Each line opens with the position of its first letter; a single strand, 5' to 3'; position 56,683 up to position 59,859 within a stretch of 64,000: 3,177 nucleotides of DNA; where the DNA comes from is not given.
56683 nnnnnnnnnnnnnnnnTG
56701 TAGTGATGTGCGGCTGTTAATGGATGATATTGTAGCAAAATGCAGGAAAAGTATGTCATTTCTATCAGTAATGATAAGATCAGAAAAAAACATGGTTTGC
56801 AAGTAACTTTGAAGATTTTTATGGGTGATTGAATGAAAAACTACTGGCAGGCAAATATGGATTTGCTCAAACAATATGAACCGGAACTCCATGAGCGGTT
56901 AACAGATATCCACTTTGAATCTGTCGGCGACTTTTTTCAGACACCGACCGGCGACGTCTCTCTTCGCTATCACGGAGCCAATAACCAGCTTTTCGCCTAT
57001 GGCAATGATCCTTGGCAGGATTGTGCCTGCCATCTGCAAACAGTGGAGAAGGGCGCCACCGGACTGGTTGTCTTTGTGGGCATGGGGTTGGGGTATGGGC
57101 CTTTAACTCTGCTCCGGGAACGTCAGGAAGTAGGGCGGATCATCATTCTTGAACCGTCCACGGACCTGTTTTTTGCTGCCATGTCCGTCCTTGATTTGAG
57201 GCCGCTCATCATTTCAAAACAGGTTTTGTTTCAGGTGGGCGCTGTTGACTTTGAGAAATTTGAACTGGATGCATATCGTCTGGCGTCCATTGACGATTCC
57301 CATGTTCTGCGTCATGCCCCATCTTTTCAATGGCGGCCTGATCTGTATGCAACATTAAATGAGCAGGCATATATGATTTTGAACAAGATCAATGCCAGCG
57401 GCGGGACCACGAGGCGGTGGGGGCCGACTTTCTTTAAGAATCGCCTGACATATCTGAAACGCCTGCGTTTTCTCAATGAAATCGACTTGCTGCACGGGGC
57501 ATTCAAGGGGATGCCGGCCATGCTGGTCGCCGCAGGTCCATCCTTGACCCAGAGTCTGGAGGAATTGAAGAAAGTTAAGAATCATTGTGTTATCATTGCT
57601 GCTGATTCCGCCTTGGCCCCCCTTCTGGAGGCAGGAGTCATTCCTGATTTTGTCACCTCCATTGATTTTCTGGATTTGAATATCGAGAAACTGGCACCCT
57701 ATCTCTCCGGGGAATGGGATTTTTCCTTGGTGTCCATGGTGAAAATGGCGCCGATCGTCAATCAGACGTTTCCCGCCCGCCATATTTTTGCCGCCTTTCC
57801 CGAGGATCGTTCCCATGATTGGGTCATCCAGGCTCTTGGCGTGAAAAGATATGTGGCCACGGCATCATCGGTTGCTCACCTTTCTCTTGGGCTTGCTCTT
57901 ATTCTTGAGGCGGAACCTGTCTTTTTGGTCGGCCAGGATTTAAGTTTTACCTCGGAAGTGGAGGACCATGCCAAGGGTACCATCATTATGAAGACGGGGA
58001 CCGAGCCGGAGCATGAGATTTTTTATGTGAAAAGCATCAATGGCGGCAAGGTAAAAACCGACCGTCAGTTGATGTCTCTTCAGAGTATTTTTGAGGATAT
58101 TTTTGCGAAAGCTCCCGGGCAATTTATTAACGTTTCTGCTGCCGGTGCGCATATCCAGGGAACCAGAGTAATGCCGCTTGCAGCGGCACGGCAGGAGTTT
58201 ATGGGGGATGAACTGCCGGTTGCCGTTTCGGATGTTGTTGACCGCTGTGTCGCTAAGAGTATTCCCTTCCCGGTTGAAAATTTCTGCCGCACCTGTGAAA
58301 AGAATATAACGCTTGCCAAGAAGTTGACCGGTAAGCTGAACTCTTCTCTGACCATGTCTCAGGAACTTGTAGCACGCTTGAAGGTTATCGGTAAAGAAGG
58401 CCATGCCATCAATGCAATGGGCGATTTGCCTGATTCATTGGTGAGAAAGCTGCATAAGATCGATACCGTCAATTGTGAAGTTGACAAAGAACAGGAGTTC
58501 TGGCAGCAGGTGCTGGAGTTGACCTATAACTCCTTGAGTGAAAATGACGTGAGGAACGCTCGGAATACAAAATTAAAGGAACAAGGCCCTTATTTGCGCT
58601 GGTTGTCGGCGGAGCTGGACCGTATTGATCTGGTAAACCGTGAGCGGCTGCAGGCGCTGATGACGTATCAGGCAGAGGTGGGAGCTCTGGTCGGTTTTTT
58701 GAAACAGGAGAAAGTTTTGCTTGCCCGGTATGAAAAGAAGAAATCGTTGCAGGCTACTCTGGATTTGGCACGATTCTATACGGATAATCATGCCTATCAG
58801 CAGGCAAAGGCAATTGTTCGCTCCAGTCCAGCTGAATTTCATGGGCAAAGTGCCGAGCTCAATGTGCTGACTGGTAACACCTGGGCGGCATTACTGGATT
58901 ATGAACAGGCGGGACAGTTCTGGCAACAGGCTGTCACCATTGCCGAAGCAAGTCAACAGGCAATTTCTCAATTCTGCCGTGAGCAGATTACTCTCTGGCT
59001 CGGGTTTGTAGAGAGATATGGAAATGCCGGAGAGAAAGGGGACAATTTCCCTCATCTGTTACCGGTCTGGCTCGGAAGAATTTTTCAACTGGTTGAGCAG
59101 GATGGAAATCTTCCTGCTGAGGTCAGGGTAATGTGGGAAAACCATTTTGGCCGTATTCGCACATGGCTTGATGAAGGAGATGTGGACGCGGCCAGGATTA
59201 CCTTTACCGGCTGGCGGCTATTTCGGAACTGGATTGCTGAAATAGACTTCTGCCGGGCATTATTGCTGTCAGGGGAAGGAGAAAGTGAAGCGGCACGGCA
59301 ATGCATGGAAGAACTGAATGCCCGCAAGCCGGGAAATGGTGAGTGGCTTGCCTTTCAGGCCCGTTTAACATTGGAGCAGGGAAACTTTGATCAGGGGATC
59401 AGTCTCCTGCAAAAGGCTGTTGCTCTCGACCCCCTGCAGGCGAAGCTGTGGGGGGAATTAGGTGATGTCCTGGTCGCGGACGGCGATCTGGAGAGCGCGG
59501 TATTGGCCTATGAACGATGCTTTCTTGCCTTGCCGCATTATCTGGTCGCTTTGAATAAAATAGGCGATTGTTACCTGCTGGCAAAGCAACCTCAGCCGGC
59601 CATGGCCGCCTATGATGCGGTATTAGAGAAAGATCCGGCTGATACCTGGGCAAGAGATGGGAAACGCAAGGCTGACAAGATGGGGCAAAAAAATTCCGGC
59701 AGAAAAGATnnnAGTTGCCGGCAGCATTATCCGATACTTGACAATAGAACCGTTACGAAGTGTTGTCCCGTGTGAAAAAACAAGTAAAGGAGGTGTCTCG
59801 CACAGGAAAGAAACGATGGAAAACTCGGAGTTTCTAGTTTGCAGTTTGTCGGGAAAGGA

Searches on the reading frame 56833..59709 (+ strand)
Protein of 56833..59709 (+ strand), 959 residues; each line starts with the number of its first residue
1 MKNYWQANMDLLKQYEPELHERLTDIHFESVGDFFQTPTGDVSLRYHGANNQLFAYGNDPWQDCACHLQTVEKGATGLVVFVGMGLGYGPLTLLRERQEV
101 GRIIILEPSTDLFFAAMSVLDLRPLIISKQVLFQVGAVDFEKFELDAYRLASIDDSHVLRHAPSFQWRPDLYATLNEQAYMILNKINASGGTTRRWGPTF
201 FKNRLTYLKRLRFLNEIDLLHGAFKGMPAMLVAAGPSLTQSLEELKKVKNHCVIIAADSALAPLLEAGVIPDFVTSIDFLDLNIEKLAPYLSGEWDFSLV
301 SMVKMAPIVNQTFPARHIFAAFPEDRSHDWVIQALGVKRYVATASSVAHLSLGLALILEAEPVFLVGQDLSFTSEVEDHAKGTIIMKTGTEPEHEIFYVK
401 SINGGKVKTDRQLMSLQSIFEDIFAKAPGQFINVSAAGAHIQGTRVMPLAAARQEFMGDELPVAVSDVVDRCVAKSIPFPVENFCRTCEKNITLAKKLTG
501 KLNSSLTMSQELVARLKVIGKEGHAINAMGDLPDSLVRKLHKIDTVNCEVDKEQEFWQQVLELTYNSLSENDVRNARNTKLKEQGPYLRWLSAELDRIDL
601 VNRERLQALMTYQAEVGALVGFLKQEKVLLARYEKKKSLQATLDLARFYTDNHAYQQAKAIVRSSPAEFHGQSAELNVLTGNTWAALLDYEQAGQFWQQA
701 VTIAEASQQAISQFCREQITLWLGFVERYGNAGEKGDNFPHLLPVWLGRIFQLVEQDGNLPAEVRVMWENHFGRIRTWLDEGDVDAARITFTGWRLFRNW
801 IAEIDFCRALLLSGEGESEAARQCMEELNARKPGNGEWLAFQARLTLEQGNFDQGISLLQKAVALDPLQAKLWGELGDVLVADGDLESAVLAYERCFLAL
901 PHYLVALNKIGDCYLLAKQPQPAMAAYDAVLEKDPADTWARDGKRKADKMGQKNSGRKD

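Call 22: search_protein_families(library=pfam, proteins=[window:56833-59709:+], max_evalue=0.001)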
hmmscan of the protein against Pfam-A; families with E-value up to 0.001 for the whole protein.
window:56833-59709:+ (959 aa): 12 families
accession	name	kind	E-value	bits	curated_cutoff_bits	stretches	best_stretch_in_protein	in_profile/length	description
PF01973.23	MptE-like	-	6.8e-32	111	34.6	1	208-374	4-170/171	6-hydroxymethylpterin diphosphokinase MptE-like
PF14559.12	TPR_19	-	6.3e-15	55.7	25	2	847-890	2-45/68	Tetratricopeptide repeat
PF20157.4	Maf_flag10_N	-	3.4e-11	43.5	23.5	1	77-126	113-161/228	Glycosyltransferase Maf N-terminal domain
PF07719.23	TPR_2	-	5e-11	42.3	27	0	906-936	3-33/34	Tetratricopeptide repeat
PF13432.12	TPR_16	-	1.3e-10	41.9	32.7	1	842-895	3-56/65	Tetratricopeptide repeat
PF00515.34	TPR_1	-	1.3e-09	37.9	27.8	0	906-935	3-32/34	Tetratricopeptide repeat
PF13181.12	TPR_8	-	4.9e-08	33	25.7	0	870-896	1-27/34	Tetratricopeptide repeat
PF13428.12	TPR_14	-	8.2e-08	32.7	23.5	0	843-878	8-43/44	Tetratricopeptide repeat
PF13424.12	TPR_12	-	5.2e-07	30.2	30.1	0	870-932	3-73/77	Tetratricopeptide repeat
PF09976.15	TPR_21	-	8.8e-07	29.3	25.5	0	843-900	120-176/193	Tetratricopeptide repeat-like domain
PF13174.12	TPR_6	-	0.00077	20.4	26.3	0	909-935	5-31/33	Tetratricopeptide repeat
PF23914.1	TPR_CcmH_CycH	-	0.00087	19.6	42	0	803-862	87-147/158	Cytochrome c-type biogenesis protein H TPR domain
